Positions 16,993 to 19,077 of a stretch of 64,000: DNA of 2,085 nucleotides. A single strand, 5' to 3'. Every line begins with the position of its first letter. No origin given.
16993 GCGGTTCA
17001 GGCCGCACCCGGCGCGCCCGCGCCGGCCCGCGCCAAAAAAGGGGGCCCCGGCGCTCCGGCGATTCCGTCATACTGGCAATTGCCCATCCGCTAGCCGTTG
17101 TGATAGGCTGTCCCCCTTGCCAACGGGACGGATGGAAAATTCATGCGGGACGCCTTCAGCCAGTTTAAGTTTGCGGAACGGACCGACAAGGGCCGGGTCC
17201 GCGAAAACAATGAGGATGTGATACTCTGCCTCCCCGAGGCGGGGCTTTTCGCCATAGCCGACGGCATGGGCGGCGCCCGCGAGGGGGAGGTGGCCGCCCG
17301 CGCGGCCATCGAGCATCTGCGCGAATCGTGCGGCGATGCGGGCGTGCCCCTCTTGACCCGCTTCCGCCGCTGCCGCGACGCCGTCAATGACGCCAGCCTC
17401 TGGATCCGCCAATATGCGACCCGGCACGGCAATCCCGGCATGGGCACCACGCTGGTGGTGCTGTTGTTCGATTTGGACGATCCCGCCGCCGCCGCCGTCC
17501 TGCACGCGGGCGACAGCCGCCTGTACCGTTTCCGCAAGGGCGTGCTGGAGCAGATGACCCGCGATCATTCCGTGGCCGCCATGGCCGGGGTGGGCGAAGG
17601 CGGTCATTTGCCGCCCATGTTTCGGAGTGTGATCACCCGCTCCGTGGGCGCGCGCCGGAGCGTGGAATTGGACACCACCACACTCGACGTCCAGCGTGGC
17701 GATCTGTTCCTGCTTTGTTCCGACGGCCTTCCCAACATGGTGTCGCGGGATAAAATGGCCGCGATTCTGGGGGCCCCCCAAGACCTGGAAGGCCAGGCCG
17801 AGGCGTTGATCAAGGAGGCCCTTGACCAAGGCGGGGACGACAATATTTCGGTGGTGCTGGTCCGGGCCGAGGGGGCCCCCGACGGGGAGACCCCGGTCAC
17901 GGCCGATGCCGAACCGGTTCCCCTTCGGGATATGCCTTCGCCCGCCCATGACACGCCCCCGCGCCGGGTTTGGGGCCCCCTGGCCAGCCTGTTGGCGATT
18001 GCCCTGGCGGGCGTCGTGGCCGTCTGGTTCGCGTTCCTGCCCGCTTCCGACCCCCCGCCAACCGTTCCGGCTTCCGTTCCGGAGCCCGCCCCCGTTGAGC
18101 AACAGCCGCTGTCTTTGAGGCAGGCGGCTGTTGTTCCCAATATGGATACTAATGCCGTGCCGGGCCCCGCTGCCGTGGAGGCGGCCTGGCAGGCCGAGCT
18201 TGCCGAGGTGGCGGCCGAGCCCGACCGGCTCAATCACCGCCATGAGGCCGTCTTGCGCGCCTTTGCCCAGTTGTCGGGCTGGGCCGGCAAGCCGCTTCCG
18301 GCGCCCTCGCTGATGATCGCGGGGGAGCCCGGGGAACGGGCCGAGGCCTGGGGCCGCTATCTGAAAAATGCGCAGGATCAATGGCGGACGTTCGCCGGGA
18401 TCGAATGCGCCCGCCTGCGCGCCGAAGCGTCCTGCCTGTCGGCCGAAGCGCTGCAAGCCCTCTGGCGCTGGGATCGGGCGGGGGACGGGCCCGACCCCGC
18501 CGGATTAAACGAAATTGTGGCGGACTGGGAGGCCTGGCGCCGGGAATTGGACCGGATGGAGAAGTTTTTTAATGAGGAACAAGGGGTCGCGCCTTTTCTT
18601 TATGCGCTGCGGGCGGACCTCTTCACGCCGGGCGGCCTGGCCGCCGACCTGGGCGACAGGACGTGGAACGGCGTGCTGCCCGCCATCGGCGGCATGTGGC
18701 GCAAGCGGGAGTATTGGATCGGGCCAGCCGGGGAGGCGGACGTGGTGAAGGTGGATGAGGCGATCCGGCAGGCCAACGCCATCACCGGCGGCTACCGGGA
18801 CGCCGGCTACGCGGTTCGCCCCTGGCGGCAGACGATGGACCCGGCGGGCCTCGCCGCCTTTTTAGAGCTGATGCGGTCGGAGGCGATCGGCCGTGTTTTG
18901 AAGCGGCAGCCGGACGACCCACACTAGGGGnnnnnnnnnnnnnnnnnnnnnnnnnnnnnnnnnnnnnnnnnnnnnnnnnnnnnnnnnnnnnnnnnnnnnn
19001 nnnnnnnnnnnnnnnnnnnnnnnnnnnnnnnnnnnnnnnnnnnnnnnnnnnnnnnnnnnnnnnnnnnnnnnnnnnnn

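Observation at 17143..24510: Contiguous Hanks-type signalling module: extracytoplasmic PP2C, tandem dual-kinase STK, then an FHA-bearing sigma-54 activator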

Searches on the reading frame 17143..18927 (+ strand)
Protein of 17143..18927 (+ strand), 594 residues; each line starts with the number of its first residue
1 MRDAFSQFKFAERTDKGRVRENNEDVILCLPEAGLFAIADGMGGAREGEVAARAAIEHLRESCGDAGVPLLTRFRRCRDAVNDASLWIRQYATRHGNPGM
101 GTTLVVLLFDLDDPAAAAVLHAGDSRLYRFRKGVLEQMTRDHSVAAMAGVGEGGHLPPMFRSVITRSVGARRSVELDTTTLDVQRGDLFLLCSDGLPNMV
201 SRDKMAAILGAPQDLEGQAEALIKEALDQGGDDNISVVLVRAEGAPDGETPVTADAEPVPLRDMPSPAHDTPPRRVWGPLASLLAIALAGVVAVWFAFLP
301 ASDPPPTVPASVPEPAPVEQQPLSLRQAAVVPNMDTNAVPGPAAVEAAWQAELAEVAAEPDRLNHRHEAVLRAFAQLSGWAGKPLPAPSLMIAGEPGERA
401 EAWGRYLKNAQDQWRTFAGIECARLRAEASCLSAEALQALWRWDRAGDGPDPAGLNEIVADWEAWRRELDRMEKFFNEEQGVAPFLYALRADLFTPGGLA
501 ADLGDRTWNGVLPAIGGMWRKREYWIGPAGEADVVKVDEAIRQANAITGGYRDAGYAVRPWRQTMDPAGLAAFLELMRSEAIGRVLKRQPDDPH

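Call 7: search_protein_families(library=pfam, proteins=[window:17143-18927:+], max_evalue=0.01)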
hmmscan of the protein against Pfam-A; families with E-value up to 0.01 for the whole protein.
window:17143-18927:+ (594 aa): 2 families
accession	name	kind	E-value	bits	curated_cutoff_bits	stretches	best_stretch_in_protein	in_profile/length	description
PF13672.11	PP2C_2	-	5.9e-09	36.2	24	1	22-207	11-186/209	Protein phosphatase 2C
PF07228.17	SpoIIE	-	0.00041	20.8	25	1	94-241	53-190/192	Stage II sporulation protein E (SpoIIE)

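Call 8: search_protein_families(library=ncbifam, proteins=[window:17143-18927:+], max_evalue=0.01)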
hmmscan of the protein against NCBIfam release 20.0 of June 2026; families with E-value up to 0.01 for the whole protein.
window:17143-18927:+ (594 aa): 3 families
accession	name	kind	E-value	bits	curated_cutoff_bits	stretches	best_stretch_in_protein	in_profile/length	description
NF033484.1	Stp1_PP2C_phos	equivalog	1.7e-52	178.2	230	1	14-240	2-231/232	Stp1/IreP family PP2C-type Ser/Thr phosphatase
NF011149.0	PRK14559.1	equivalog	2e-27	96.2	374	1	20-243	384-632/642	serine/threonine phosphatase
NF033885.1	conj_TraP_IncI1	equivalog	0.0012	18.6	135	1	280-378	14-106/217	conjugal transfer protein TraP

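Call 57: find_homologous_proteins(query=window:17143-18927:+, max_evalue=0.00001)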
Query window:17143-18927:+ (594 aa): 2847 proteins with E <= 0.00001 among 8000 candidates; the best 120 are listed.
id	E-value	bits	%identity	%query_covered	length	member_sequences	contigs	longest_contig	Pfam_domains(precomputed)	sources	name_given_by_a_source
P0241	0.0e+0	1345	100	100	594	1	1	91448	PF13672.12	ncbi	ncbi:MAG: protein phosphatase 2C domain-containing protein [Kiritimatiellia bacterium]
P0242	2.9e-279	946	72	100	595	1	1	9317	PF13672.12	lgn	-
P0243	1.5e-206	706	56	100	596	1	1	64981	PF13672.12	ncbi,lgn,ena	-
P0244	2.5e-201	689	82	66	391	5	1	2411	-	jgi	jgi:hypothetical protein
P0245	1.2e-187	643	53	97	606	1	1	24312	PF13672.12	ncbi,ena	-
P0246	6.8e-187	641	52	99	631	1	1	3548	PF13672.12,PF00481.27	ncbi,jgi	jgi:serine/threonine protein phosphatase PrpC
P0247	1.2e-184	634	53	97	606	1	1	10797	PF13672.12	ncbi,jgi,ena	jgi:protein phosphatase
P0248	9.3e-177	607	53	96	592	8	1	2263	PF13672.12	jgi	jgi:protein phosphatase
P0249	1.1e-160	554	48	99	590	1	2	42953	PF13672.12,PF00481.27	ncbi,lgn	-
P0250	1.1e-131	459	45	95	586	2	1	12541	PF13672.12,PF00481.27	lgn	-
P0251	1.0e-62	231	51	41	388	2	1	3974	PF13672.12,PF00481.27,PF07228.18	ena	-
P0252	2.7e-61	226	49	42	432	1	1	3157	PF13672.12,PF00481.27,PF07228.18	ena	-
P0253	4.1e-61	226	49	42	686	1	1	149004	PF13672.12,PF07228.18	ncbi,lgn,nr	ncbi:MAG: protein phosphatase 2C domain-containing protein [Lentisphaerae bacterium]|nr:protein phos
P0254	7.8e-61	225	49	41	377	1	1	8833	PF13672.12,PF00481.27,PF07228.18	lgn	-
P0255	9.9e-61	224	49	42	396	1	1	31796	PF13672.12,PF00481.27,PF07228.18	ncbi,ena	-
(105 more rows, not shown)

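Call 59: find_encoding_contigs(protein=P0243, flank=10000, max_places=1)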
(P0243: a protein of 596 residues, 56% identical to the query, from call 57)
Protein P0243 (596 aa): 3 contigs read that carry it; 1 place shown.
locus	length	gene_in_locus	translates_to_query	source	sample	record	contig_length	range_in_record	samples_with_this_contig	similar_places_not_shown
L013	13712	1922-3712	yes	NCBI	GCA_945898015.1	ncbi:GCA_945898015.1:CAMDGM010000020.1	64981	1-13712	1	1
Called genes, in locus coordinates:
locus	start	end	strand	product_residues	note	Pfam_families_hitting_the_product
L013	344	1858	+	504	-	PF08903:DUF1846, PF20921:DUF1846_C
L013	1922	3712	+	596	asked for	PF13672:PP2C_2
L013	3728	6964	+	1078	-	PF00069:Pkinase, PF03109:ABC1 (faint), PF07714:PK_Tyr_Ser-Thr, PF01636:APH (faint), PF06293:Kdo (faint), PF00069:Pkinase, PF07714:PK_Tyr_Ser-Thr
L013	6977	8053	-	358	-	PF01208:URO-D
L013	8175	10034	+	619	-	PF16697:Yop-YscD_cpl, PF00498:FHA, PF00158:Sigma54_activat, PF14532:Sigma54_activ_2, PF07724:AAA_2 (weak), PF07728:AAA_5 (weak), PF25601:AAA_lid_14, PF02954:HTH_8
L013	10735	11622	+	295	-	PF02574:S-methyl_trans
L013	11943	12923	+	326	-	PF03537:Glyco_hydro_114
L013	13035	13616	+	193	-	PF00578:AhpC-TSA, PF08534:Redoxin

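Call 77: find_related_loci(query=A1, collection=metagenome_contigs, flank=10000)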
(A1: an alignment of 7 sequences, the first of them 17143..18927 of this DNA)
Query A1 (594 aa) in metagenome_contigs; peptide patterns used: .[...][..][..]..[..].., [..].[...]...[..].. (x = any residue, [..] = any of these).
600 stretches matched a pattern (row limit reached: there are more); 578 encode a relative of the query (tblastn E <= 1e-3); the best 80 are kept; 80 distinct loci.
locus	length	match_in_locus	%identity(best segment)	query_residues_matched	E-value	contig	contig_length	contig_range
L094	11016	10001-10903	37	8-272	2e-47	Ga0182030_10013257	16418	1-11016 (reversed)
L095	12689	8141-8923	42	1-258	7e-42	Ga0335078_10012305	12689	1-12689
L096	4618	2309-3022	41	14-258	5e-40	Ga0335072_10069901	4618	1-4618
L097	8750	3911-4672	41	13-275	3e-39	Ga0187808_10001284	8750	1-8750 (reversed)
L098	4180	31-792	41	14-271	2e-39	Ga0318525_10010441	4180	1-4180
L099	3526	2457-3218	41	14-271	1e-38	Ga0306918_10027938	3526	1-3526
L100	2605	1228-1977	40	11-257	8e-39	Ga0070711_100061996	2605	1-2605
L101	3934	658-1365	42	13-251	2e-38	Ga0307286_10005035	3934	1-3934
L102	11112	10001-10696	42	14-251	9e-38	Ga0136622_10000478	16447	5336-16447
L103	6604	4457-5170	41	12-249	1e-37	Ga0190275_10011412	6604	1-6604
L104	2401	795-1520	41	14-260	6e-38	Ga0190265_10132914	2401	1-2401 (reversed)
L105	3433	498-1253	35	7-243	1e-37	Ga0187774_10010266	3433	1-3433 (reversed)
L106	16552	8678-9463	39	14-251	1e-37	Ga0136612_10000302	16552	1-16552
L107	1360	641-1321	42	13-243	3e-39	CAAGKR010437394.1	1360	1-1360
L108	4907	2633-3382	39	11-257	2e-37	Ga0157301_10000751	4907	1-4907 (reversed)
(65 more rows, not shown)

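Call 90: search_solved_structures(query=window:17143-18927:+, max_evalue=0.001)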
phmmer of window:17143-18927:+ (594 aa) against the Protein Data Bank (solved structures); distinct sequences matched with E-value up to 0.001: 19.
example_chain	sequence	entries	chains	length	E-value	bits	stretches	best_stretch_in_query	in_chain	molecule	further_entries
6jkv_A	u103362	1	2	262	1.1e-31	113.3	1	4-242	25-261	PppA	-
5d2u_A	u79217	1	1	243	1e-30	110.2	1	10-240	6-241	Protein serin-threonin phosphatase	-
5iti_A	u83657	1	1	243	6.8e-30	107.5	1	10-240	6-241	Protein serin-threonin phosphatase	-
2j82_A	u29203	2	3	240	1.1e-29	106.8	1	11-240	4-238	PROTEIN SERINE-THREONINE PHOSPHATASE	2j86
2y09_A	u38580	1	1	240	1.4e-28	103.2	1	11-240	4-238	PROTEIN SERIN-THREONIN PHOSPHATASE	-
2xzv_A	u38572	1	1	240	1.4e-28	103.2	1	11-240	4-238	PROTEIN SERIN-THREONIN PHOSPHATASE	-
1txo_A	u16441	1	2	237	1.2e-26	96.7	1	9-240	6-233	Putative Bacterial Enzyme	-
2cm1_A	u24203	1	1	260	1.9e-26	96.1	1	8-240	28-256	SERINE THREONINE PROTEIN PHOSPHATASE PSTP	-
2pk0_A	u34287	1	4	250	6.3e-21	77.8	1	12-244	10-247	Serine/threonine protein phosphatase Stp1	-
2jfr_A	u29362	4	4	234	1.7e-20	76.4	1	9-240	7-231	SER-THR PHOSPHATASE MSPP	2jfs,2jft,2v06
6ihs_A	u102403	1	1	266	1.2e-17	67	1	13-244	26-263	Phosphorylated protein phosphatase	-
6ihr_A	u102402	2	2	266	1.3e-17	67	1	13-244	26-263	Phosphorylated protein phosphatase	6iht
6ihl_A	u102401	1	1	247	1.3e-17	66.9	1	14-244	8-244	Phosphorylated protein phosphatase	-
5f1m_A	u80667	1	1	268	1.5e-17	66.7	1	14-244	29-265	Phosphorylated protein phosphatase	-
6ihw_A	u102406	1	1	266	2.8e-17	65.8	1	13-244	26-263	Phosphorylated protein phosphatase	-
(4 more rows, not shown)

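Call 94: search_protein_families(library=padloc, proteins=[window:17143-18927:+], max_evalue=0.001)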
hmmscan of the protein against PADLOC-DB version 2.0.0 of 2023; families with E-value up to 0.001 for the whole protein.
window:17143-18927:+ (594 aa): 1 family
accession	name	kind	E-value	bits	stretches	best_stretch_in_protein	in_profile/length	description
PDLC04518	PDC-M21C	-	5.4e-10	36.9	1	9-209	4-199/243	-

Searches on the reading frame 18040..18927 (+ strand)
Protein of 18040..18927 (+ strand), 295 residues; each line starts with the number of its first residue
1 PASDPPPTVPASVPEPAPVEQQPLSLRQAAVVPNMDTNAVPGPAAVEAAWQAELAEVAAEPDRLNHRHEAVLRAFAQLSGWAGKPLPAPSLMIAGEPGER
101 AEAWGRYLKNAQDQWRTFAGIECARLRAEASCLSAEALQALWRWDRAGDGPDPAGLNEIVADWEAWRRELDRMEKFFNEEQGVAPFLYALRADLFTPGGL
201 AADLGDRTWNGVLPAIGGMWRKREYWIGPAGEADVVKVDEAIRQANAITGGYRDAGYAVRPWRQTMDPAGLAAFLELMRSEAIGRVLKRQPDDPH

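Call 20: search_protein_families(library=pfam, proteins=[window:18040-18927:+], max_evalue=1)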
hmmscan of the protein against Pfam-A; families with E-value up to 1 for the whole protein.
window:18040-18927:+ (295 aa): 1 family
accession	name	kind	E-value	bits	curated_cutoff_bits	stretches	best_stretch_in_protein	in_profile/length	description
PF15070.11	GOLGA2L5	-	0.46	9.7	29.2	1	22-79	58-115/520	Putative golgin subfamily A member 2-like protein 5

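Call 78: predict_structure(alignment_id=A9)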
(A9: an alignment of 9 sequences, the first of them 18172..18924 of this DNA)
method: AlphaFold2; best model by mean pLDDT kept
length: 251 residues; sequences in the alignment: 9
mean_pLDDT: 88.3   pTM: 0.85
mean pLDDT of the five models: 88.3, 87.6, 86.2, 85.8, 84.1
residues with pLDDT >= 90: 154; 70-90: 85; 50-70: 7; < 50: 5
segments of 3 or more residues with pLDDT < 50: 247-251
pLDDT, mean of each block of 10 residues (from residue 1): 92 88 93 94 88 85 94 94 95 90 79 94 94 85 84 86 95 90 82 91 95 95 93 80 58 32
secondary structure, 60 per line:
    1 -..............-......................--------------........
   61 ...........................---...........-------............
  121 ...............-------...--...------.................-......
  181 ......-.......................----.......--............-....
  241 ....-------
elements in order: H2-15 H17-38 H53-87 H91-101 H109-135 H157-173 H175-186 H188-210 H215-221 H224-235 H237-244

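Call 99: search_solved_structures(query=A9, max_evalue=1)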
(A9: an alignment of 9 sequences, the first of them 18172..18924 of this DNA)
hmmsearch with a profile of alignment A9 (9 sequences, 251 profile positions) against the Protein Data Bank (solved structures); distinct sequences matched with E-value up to 1: 1.
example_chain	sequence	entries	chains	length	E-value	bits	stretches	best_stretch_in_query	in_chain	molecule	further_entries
6unw_A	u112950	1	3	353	0.14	14.9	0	23-60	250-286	Soluble epoxide hydrolase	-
